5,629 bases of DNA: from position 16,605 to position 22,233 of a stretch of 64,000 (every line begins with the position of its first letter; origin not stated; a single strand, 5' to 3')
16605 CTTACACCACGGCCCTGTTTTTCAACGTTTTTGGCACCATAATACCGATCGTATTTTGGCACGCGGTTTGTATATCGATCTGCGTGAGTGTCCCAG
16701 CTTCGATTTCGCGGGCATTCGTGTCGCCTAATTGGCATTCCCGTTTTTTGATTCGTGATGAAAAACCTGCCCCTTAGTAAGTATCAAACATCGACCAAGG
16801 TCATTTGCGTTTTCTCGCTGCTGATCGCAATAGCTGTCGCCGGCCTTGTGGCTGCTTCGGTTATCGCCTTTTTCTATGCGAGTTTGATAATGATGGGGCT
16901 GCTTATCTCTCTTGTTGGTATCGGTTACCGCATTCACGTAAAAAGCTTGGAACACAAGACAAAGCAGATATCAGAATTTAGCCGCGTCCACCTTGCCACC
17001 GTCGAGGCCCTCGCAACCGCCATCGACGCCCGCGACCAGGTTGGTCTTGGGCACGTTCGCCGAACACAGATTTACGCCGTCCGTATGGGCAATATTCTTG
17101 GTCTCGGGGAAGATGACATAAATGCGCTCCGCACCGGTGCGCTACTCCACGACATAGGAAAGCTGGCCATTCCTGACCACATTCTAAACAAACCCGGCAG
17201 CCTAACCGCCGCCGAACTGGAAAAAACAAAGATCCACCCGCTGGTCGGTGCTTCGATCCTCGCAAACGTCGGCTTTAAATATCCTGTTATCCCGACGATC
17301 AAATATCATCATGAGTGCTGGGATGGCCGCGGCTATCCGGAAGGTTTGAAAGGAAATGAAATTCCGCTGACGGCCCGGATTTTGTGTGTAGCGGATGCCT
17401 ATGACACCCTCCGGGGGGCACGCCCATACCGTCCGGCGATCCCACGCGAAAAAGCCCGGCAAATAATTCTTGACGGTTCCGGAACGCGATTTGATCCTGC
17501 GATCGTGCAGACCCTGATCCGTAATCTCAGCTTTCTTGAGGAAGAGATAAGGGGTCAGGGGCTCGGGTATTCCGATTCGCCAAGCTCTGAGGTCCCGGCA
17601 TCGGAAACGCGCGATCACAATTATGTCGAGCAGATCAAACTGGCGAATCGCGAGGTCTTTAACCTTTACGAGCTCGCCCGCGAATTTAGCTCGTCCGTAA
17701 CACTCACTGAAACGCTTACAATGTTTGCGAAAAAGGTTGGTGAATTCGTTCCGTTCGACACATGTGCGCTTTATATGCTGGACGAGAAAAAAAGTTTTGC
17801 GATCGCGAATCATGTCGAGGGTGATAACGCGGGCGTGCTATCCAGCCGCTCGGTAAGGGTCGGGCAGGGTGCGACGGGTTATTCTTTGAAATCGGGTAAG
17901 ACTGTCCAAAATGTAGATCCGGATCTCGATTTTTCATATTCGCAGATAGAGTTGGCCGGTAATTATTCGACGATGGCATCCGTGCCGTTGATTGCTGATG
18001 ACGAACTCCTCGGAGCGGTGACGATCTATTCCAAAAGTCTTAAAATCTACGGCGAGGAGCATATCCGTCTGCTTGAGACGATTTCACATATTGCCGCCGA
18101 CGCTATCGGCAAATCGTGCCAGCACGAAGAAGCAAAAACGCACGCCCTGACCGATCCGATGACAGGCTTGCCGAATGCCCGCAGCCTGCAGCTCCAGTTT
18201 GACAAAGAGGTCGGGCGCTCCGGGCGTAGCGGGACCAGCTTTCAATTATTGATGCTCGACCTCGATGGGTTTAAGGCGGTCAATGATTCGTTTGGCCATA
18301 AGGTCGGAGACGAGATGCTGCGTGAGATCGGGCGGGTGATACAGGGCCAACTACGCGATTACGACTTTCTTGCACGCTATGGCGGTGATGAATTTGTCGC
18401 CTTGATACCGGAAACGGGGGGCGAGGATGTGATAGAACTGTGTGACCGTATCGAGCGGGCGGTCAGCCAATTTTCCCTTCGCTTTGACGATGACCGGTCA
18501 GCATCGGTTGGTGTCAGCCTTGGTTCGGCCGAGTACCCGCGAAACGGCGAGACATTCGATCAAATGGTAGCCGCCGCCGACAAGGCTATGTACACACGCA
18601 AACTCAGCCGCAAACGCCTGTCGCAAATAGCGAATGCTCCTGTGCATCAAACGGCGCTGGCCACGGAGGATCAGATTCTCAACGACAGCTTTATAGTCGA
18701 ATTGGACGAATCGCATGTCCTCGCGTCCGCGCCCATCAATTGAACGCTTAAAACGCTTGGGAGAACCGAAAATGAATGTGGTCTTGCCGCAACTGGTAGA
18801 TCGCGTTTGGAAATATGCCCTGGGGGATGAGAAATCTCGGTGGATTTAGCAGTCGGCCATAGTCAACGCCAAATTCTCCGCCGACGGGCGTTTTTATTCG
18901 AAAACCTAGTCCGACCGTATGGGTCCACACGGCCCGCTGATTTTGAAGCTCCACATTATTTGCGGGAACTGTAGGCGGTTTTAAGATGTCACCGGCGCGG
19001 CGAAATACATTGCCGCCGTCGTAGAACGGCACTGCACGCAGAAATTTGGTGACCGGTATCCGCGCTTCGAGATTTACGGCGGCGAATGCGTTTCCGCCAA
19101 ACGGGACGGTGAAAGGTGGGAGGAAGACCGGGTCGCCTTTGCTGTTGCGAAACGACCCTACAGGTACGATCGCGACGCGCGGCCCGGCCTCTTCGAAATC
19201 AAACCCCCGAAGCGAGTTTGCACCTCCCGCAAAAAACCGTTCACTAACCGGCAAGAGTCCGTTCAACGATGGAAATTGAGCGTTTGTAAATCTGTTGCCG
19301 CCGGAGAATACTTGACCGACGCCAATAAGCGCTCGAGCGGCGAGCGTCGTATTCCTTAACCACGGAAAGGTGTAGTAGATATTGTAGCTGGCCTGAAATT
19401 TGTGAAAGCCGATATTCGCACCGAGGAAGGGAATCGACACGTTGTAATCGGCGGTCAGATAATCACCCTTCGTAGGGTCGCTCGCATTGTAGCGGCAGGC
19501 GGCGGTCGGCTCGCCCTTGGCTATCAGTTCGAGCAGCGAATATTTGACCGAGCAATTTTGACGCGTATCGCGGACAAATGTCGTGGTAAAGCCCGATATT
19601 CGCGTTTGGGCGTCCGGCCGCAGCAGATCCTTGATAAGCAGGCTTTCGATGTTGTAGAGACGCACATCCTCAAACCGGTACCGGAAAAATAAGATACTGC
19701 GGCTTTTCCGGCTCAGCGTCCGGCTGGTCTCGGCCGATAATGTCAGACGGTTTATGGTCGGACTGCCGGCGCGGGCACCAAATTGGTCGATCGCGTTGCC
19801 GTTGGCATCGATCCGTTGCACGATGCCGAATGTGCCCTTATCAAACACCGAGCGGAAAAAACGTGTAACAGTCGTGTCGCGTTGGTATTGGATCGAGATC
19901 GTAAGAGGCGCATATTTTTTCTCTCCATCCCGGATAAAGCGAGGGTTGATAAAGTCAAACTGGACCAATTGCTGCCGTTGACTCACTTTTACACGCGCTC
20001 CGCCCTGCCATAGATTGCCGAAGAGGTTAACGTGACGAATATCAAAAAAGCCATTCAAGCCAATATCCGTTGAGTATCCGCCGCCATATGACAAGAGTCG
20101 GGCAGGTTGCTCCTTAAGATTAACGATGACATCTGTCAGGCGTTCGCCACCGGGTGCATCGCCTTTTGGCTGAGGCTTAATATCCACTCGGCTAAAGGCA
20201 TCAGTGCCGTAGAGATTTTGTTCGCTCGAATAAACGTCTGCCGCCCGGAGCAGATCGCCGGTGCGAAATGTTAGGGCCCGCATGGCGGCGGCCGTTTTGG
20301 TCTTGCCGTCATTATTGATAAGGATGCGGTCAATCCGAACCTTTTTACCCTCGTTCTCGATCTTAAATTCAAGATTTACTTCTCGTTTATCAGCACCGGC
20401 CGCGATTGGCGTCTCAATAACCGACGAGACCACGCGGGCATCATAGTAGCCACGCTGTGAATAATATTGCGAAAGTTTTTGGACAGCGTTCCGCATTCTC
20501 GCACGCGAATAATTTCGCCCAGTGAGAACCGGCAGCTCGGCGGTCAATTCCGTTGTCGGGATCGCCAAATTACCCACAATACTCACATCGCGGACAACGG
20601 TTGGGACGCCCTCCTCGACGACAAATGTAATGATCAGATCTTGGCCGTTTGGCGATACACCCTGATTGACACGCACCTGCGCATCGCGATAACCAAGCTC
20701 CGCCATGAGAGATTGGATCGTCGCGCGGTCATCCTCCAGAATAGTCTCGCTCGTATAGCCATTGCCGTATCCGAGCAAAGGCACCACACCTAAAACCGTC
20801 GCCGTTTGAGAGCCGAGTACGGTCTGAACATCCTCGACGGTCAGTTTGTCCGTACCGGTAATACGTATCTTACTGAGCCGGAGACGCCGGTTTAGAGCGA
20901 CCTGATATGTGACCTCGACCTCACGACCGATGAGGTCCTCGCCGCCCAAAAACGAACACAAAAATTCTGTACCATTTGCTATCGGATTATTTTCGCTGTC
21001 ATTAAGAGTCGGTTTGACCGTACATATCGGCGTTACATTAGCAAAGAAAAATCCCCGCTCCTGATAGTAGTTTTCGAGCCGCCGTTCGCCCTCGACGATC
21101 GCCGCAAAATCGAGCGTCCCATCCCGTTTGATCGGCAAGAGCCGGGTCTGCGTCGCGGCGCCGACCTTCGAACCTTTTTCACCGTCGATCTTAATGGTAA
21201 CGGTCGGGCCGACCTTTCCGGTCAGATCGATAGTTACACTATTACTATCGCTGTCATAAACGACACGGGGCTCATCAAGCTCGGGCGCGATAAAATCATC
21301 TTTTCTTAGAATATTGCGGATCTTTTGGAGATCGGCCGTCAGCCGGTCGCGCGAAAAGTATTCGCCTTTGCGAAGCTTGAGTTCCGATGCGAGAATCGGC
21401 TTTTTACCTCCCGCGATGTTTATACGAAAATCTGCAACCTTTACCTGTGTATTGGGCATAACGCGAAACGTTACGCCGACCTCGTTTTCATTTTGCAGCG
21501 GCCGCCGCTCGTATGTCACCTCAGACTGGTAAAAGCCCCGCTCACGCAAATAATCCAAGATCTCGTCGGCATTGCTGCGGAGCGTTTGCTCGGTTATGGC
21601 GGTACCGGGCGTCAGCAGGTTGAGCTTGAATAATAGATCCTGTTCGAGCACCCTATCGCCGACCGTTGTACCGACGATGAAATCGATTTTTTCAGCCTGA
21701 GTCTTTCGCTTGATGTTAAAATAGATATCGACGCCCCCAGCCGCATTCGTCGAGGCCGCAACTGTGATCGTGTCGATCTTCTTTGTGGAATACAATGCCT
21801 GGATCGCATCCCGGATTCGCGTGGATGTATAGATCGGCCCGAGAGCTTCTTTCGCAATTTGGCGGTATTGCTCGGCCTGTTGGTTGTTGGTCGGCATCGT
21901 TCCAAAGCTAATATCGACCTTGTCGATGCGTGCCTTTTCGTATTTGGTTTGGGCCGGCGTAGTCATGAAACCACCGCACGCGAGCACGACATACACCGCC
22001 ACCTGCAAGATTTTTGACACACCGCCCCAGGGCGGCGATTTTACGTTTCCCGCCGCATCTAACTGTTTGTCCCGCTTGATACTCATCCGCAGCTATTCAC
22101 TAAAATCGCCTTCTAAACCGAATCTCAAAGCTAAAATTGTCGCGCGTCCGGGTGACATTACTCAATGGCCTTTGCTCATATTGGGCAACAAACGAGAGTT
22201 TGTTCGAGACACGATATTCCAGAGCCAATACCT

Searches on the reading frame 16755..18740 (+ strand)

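Call 78: search_protein_families(library=pfam, proteins=[window:16755-18740:+], max_evalue=0.00001)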
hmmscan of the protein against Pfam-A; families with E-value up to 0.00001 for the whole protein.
window:16755-18740:+ (662 aa): 6 families
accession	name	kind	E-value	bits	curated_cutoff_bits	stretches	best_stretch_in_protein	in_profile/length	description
PF00990.26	GGDEF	-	1.6e-41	142.2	23.8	1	464-619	1-158/161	Diguanylate cyclase, GGDEF domain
PF13487.12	HD_5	-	9.6e-36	123.5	27.2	1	86-250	3-170/170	HD domain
PF01966.28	HD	-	9.7e-22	77.9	22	1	98-218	2-115/116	HD domain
PF13185.12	GAF_2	-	2.4e-15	57.4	28.6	1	316-451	3-135/136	GAF domain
PF01590.32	GAF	-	8.5e-11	42.9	22.4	1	317-451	2-133/133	GAF domain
PF13492.12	GAF_3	-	3.1e-06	28.1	27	1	318-451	3-127/129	GAF domain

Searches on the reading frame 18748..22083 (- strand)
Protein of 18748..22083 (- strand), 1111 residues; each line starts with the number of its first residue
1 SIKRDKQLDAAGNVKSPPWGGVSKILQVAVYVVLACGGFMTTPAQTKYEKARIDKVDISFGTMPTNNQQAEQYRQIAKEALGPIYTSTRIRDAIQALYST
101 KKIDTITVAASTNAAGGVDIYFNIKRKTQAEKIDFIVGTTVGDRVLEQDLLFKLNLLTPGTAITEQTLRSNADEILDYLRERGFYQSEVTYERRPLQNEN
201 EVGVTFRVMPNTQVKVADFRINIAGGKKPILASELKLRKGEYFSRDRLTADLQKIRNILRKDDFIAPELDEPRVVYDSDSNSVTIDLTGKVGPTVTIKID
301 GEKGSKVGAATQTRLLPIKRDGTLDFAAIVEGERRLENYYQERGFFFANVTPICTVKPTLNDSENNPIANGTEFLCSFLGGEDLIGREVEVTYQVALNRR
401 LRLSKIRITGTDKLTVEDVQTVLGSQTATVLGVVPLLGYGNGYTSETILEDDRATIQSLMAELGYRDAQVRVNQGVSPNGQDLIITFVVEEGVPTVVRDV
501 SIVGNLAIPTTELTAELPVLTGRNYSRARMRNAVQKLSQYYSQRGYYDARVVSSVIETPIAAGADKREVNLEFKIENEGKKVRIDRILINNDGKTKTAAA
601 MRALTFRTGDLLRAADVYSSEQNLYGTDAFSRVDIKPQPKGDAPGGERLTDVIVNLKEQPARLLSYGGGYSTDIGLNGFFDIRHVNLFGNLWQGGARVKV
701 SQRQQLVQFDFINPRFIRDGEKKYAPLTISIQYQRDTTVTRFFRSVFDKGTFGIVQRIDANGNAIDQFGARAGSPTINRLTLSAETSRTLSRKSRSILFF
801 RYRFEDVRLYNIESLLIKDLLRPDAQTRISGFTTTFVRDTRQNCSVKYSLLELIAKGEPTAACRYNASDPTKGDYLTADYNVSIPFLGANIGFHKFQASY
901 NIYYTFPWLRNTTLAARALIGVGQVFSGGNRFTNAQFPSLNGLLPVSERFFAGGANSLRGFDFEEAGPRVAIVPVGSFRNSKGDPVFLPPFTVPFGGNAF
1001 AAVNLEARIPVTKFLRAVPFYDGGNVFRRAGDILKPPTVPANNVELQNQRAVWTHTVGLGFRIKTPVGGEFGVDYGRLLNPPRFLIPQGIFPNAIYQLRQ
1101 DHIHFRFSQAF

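Call 78: search_protein_families(library=pfam, proteins=[window:18748-22083:-], max_evalue=0.00001)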
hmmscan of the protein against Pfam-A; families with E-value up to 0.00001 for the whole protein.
window:18748-22083:- (1111 aa): 3 families
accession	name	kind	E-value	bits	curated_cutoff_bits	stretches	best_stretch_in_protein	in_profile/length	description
PF07244.20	POTRA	-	3.7e-51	172.2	21.3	3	496-576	2-77/79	Surface antigen variable number repeat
PF01103.29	Omp85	-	4.1e-32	112.4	24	1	686-1078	1-305/325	Omp85 superfamily domain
PF08479.16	POTRA_2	-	7.1e-06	26.2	24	0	497-552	3-58/76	POTRA domain, ShlB-type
